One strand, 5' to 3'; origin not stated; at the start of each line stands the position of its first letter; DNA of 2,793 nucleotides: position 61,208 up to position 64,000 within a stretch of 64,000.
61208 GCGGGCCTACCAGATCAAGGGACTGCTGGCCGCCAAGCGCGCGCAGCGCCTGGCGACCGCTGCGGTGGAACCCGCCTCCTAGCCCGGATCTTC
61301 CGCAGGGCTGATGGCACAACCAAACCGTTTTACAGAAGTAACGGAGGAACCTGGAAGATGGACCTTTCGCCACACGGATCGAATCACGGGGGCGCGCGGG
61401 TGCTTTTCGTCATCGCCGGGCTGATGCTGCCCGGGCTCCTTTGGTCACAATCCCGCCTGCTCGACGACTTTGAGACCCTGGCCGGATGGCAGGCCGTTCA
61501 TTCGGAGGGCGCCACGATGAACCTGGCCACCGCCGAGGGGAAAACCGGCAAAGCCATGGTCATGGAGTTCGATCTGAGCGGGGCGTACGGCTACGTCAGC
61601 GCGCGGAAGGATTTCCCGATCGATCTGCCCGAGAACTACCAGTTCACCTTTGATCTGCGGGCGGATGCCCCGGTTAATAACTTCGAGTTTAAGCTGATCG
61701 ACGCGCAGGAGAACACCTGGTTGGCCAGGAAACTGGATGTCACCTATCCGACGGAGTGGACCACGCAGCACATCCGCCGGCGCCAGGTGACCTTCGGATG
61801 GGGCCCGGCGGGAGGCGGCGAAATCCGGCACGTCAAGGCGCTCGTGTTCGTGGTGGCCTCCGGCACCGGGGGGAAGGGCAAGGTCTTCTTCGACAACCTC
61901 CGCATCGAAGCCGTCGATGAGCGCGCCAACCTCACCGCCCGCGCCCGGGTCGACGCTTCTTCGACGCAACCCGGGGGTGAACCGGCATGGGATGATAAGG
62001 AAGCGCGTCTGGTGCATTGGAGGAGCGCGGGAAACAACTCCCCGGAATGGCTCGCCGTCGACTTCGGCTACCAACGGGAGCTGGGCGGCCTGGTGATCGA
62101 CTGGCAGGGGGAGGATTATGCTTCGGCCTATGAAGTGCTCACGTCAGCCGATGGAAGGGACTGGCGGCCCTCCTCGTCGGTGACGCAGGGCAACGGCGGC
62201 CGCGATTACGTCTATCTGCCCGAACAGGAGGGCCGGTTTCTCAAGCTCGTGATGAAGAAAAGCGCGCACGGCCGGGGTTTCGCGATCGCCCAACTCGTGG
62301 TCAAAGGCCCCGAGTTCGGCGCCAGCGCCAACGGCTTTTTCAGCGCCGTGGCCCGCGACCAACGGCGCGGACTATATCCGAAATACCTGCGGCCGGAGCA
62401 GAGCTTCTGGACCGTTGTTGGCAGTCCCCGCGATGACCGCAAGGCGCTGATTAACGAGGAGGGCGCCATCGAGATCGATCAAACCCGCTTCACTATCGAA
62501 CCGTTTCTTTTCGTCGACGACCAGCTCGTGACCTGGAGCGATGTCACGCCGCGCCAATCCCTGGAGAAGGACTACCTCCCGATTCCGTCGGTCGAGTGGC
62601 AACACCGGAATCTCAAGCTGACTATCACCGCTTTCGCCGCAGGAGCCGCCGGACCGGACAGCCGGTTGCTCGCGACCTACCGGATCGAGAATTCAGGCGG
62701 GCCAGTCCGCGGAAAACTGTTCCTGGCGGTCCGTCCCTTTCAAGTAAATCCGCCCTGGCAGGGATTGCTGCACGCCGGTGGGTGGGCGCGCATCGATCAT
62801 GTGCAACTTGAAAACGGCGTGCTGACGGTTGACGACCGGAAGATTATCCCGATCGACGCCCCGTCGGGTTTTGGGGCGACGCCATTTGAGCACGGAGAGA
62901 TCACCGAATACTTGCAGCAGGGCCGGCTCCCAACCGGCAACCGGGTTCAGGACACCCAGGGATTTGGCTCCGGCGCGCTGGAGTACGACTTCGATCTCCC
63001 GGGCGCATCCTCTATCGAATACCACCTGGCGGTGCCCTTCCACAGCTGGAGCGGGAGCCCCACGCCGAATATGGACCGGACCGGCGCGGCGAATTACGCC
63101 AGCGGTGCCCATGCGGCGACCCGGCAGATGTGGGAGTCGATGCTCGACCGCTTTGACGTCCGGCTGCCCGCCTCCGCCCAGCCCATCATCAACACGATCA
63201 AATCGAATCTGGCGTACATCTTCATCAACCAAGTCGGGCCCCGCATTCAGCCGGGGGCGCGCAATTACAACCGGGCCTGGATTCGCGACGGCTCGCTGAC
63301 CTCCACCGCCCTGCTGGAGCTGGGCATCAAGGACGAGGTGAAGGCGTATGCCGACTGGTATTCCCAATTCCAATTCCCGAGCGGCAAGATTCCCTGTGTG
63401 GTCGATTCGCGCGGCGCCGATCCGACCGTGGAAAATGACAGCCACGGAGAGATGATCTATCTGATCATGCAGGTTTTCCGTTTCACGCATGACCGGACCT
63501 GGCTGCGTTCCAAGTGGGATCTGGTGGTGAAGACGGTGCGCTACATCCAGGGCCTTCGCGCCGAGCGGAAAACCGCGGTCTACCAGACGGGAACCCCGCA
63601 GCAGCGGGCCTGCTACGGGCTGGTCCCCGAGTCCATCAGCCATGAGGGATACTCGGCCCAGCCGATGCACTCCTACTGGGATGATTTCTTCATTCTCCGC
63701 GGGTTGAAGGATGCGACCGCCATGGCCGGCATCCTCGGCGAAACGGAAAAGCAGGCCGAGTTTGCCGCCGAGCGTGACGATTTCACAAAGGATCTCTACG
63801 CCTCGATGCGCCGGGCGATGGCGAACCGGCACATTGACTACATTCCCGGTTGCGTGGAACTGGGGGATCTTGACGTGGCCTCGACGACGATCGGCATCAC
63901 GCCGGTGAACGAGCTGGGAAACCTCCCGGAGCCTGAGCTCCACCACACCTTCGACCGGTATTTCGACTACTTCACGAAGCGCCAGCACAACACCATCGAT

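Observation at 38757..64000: About 25 kb LacI-associated locus that reads as a complete beta-1,2-glucan (sophoro-oligosaccharide) utilisation pathway with an unusual transporter combination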

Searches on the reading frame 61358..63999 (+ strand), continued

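Call 89: find_encoding_contigs(protein=P0191, flank=10000, max_places=1)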
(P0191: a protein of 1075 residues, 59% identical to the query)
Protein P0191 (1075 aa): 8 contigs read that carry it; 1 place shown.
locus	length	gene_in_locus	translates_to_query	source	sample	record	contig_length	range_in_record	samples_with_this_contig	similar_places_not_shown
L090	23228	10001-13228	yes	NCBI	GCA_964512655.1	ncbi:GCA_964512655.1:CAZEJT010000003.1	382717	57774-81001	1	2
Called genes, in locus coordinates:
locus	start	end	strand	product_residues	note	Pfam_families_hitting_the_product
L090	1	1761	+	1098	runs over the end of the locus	-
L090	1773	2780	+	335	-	PF19572:PorV (weak)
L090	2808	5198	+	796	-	PF06165:GH94_b-supersand, PF17167:Glyco_hydro_94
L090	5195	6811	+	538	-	PF10091:Glycoamylase, PF18962:Por_Secre_tail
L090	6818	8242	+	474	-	PF10091:Glycoamylase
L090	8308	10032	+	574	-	PF04616:Glyco_hydro_43, PF00754:F5_F8_type_C, PF22633:F5_F8_type_C_2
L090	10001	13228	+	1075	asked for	PF00754:F5_F8_type_C, PF22633:F5_F8_type_C_2 (weak)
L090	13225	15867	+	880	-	PF00703:Glyco_hydro_2, PF02836:Glyco_hydro_2_C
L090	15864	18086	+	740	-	PF00933:Glyco_hydro_3, PF01915:Glyco_hydro_3_C, PF14310:Fn3-like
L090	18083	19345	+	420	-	PF01547:SBP_bac_1, PF13416:SBP_bac_8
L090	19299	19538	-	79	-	-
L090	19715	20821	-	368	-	PF13620:CarboxypepD_reg, PF13715:CarbopepD_reg_2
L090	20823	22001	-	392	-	PF13620:CarboxypepD_reg, PF13715:CarbopepD_reg_2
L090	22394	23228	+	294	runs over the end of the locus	PF00528:BPD_transp_1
